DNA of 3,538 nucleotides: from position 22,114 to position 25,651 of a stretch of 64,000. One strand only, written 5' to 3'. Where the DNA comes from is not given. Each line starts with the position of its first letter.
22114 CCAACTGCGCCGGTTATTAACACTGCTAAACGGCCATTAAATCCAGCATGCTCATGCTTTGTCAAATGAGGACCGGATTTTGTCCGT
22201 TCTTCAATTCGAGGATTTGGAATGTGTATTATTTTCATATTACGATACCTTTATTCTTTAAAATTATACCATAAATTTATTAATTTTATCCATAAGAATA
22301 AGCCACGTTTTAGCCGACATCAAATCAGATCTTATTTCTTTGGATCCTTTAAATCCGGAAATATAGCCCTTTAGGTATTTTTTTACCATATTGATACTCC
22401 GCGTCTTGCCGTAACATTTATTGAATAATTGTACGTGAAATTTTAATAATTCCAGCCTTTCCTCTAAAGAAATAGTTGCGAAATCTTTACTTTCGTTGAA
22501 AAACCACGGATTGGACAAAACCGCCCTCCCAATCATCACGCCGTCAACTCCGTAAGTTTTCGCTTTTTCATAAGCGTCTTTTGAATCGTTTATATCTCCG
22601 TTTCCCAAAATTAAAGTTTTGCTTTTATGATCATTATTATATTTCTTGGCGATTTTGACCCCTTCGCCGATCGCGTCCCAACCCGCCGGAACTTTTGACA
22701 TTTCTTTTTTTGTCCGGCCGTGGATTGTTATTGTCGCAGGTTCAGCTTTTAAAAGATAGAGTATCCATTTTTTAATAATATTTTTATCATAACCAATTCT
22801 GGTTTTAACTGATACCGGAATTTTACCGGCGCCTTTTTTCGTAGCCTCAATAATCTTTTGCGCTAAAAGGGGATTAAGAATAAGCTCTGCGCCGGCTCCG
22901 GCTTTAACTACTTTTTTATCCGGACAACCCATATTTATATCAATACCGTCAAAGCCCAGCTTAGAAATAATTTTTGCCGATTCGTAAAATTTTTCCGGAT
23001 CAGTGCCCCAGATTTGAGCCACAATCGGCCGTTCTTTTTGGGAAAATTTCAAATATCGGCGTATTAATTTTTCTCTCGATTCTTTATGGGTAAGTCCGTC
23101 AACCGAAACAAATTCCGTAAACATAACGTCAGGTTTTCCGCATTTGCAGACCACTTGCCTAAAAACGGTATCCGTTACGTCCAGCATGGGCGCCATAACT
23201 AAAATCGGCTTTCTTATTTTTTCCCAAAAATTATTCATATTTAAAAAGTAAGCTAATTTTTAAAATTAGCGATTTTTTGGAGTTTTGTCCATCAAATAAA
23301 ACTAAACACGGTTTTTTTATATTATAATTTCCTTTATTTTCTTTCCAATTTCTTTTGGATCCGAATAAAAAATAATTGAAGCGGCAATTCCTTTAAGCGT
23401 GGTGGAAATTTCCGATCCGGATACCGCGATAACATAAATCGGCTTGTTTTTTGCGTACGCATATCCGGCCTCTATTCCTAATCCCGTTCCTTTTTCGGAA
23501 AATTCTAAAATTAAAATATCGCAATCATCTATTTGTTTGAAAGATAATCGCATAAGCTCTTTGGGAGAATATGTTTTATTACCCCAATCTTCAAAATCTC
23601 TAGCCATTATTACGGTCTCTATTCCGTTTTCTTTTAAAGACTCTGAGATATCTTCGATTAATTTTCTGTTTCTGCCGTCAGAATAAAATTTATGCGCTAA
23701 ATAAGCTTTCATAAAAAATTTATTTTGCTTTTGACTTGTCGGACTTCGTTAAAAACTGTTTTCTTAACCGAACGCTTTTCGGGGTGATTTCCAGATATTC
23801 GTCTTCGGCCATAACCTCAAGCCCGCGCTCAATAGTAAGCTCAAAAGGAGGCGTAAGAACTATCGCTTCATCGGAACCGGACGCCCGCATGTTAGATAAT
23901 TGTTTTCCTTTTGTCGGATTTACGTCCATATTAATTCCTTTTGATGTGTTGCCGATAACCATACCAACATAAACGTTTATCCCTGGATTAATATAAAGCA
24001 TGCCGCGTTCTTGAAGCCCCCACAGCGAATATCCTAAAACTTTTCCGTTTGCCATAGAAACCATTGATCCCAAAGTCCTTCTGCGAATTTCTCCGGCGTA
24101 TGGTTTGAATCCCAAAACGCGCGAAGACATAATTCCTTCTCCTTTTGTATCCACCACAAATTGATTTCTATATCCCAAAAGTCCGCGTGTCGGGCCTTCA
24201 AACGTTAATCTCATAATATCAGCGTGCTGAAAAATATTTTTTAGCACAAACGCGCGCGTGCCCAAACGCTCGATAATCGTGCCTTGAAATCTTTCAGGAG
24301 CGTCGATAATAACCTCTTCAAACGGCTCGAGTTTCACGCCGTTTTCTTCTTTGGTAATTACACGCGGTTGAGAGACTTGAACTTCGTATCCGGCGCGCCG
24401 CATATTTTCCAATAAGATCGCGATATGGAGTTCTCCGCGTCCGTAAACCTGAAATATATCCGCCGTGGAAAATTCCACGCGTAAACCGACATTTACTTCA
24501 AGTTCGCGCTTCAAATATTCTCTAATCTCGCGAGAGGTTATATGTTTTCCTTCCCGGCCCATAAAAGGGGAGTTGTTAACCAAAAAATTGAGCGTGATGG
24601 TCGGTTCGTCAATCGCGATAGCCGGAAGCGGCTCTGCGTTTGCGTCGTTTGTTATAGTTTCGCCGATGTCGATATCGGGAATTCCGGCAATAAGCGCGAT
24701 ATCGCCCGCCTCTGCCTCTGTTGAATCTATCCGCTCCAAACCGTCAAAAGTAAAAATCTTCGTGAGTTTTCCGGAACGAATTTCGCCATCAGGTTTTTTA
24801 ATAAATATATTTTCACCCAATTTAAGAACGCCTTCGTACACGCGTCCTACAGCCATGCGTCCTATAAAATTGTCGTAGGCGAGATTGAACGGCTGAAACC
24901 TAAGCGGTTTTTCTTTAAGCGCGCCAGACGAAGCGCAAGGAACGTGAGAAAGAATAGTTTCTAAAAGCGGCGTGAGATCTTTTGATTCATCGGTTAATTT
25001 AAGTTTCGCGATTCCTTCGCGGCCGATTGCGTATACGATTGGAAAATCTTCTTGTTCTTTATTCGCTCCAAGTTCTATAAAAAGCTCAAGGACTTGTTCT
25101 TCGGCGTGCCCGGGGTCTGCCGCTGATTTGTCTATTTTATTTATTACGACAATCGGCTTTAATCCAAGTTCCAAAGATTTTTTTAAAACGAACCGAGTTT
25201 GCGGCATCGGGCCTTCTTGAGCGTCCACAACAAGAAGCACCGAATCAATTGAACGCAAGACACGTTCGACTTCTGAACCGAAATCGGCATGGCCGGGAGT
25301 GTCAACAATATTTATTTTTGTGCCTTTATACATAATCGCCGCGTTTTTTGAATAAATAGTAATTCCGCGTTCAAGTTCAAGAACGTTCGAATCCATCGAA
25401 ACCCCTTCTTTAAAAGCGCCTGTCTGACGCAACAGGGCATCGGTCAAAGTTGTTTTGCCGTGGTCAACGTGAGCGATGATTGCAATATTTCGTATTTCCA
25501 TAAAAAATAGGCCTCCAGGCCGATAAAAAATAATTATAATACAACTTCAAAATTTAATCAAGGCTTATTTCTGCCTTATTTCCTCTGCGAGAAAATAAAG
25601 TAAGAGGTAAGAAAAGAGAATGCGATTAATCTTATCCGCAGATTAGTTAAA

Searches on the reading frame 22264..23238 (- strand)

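Call 50: search_protein_families(library=pfam, proteins=[window:22264-23238:-], max_evalue=0.001)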
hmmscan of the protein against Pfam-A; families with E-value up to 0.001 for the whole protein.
window:22264-23238:- (324 aa): 1 family
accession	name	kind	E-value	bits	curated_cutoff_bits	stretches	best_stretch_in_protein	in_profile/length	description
PF01207.24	Dus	-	1e-59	202.6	20.4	1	15-309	2-292/311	Dihydrouridine synthase (Dus)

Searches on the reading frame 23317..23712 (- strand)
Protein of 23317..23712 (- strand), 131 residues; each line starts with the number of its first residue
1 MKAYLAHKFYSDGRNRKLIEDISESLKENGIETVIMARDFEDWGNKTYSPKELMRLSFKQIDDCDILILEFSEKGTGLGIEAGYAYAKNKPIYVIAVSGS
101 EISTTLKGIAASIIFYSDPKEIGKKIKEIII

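Call 50: search_protein_families(library=pfam, proteins=[window:23317-23712:-], max_evalue=0.001)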
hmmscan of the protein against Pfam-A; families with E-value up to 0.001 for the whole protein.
window:23317-23712:- (131 aa): 1 family
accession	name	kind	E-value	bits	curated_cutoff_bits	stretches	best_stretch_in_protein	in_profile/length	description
PF05014.21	Nuc_deoxyrib_tr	-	4.5e-09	36.9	28.8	1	4-96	2-97/117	Nucleoside 2-deoxyribosyltransferase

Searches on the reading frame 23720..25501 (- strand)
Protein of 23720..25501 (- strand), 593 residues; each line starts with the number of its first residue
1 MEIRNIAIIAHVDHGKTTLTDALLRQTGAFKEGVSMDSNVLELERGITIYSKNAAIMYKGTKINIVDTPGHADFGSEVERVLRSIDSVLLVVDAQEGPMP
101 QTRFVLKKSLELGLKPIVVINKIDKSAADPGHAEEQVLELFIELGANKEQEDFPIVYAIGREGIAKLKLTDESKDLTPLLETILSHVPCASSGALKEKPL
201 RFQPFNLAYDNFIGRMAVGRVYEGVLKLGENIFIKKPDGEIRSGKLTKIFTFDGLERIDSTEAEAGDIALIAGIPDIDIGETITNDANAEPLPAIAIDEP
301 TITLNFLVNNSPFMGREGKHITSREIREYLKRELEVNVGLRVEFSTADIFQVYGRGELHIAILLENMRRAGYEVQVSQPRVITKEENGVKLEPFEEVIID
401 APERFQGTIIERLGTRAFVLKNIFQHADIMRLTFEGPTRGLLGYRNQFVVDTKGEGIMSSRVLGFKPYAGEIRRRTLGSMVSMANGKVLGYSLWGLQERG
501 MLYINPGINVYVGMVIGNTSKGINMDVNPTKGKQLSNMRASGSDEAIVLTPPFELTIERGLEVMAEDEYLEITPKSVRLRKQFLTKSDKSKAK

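Call 50: search_protein_families(library=pfam, proteins=[window:23720-25501:-], max_evalue=0.001)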
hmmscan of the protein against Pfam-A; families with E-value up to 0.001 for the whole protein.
window:23720-25501:- (593 aa): 7 families
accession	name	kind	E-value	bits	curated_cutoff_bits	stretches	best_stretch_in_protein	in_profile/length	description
PF00009.33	GTP_EFTU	-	3.9e-51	173.8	26.5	1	2-188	2-187/188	Elongation factor Tu GTP binding domain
PF21018.2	BipA_C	-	1.6e-38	131.3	23.8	1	478-585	2-109/110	TypA/BipA C-terminal domain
PF00679.30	EFG_C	-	6.1e-14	52.3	27.9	1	390-474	2-87/89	Elongation factor G C-terminus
PF03144.31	GTP_EFTU_D2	-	1.4e-12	48.3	30.3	1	214-284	1-73/73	Elongation factor Tu domain 2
PF01926.29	MMR_HSR1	-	1e-07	32.5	21.9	1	6-122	2-113/113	50S ribosome-binding GTPase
PF22042.2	EF-G_D2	-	5.2e-06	26.9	27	1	205-285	7-83/84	Elongation factor G domain 2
PF02421.24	FeoB_N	-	8.7e-05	22.5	27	1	45-139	31-131/156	Ferrous iron transport protein B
